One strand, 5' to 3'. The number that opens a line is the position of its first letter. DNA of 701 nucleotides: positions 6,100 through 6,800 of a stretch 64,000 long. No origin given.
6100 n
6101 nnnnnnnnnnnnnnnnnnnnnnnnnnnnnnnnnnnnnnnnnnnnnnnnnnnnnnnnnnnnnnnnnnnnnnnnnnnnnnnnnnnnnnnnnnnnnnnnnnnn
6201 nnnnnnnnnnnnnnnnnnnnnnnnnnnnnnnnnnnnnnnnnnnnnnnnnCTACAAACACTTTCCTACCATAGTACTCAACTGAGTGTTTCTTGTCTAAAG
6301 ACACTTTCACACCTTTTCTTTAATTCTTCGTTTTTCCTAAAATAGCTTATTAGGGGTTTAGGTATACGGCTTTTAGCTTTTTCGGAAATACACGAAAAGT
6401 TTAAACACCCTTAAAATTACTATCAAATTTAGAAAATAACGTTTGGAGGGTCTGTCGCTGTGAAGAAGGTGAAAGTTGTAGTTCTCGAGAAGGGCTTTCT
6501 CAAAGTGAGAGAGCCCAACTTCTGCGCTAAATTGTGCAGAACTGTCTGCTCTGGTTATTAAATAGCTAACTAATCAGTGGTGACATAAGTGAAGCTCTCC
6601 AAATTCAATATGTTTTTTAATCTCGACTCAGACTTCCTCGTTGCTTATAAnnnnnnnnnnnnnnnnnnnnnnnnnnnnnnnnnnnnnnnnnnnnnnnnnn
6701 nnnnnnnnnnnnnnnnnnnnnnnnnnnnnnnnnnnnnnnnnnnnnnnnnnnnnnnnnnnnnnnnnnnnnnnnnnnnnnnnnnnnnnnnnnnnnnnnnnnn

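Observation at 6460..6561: Unannotated 33-aa ORF whose C-terminus is three consecutive CxxxC-spaced units (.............)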

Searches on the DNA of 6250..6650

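Call 58: search_rna_families(source=window, start=6250, end=6650, threshold=evalue, max_evalue=1)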
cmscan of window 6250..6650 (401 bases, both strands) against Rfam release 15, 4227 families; matches with E-value up to 1: 0.
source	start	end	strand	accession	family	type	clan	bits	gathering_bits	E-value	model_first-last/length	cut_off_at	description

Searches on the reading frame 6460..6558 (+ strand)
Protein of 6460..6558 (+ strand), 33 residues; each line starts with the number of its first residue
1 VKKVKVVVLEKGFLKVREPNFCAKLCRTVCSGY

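Call 5: search_protein_families(library=ncbifam, proteins=[window:6460-6558:+], max_evalue=0.01)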
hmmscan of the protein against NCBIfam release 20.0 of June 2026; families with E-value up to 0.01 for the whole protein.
window:6460-6558:+ (33 aa): 0 families

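Call 6: search_protein_families(library=pfam, proteins=[window:6460-6558:+], max_evalue=0.01)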
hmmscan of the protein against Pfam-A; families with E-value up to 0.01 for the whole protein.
window:6460-6558:+ (33 aa): 0 families

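Call 8: list_cluster_members(proteins=[window:6460-6558:+, window:6589-7908:+])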
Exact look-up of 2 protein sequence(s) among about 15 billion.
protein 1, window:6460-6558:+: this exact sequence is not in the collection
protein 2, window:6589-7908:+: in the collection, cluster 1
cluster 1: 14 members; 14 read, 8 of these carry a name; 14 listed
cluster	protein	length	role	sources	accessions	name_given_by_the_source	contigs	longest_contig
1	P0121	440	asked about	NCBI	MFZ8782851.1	MAG: radical SAM protein [Desulfurococcaceae archaeon]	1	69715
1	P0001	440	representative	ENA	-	-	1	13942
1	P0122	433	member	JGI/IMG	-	uncharacterized protein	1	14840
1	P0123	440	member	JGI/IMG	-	uncharacterized protein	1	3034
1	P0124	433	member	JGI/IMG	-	uncharacterized protein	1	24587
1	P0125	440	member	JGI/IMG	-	uncharacterized protein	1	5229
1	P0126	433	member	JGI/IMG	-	uncharacterized protein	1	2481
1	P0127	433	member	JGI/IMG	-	uncharacterized protein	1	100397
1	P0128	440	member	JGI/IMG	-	uncharacterized protein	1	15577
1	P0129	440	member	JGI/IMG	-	-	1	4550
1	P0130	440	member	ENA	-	-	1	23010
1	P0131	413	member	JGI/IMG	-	-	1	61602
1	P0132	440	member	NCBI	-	-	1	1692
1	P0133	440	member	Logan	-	-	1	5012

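Call 23: search_protein_families(library=ncbifam, proteins=[window:6460-6558:+], max_evalue=10)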
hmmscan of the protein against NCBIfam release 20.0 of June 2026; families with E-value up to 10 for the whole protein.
seq(33 aa): 0 families

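Call 44: find_encoding_contigs(protein=P0130, flank=4000, max_places=2)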
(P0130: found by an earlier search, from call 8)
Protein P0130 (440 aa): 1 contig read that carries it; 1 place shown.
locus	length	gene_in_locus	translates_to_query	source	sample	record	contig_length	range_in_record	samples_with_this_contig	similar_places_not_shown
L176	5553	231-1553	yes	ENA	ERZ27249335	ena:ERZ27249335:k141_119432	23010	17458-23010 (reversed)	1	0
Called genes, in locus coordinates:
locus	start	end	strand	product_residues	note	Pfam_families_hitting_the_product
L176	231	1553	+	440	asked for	PF13353:Fer4_12, PF04055:Radical_SAM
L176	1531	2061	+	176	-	PF00005:ABC_tran, PF13304:AAA_21 (faint)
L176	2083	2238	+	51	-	-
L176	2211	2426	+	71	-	-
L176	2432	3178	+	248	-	PF01061:ABC2_membrane (weak), PF12698:ABC2_membrane_3 (weak)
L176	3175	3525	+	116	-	-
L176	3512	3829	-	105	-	PF21476:PF0610-like_N, PF23470:Zn_ribbon_PF0610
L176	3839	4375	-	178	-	PF00719:Pyrophosphatase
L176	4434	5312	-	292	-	PF02629:CoA_binding, PF13380:CoA_binding_2 (weak), PF13607:Succ_CoA_lig, PF00549:Ligase_CoA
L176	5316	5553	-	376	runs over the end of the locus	PF01071:GARS_A (weak), PF08442:ATP-grasp_2, PF13549:ATP-grasp_5, PF13607:Succ_CoA_lig (faint), PF24948:Citrate_synth_N, PF00549:Ligase_CoA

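Call 45: find_encoding_contigs(protein=P0131, flank=4000, max_places=2)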
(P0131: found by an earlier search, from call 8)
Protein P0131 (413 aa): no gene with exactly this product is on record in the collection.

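Call 68: search_protein_representatives(alignment_id=A4)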
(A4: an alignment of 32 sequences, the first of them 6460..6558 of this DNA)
Query: 32 sequences, 33 profile positions. Proteins with E-value up to 0.001 (for the whole library): 52; up to 1e-10: 6; up to 1e-30: 0. The best 52 are listed.
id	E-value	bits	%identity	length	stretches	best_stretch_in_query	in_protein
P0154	3.9e-12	61.6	-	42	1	3-32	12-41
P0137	3.9e-12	61.6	-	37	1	1-32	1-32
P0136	9.2e-12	60.4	-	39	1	1-32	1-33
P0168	9.6e-12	60.3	-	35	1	1-31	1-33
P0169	4.0e-11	58.3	-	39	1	2-32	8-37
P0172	8.4e-11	57.3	-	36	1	1-32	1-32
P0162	1.6e-10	56.4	-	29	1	1-30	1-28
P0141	2.9e-10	55.6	-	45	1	1-33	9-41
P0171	2.2e-09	52.8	-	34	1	1-32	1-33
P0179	2.7e-09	52.4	-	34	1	1-31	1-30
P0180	3.2e-09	52.2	-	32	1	1-32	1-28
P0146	9.1e-09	50.8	-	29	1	1-28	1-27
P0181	1.0e-08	50.6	-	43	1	3-31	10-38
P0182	1.0e-08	50.6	-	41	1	1-30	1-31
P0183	1.1e-08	50.5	-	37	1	1-32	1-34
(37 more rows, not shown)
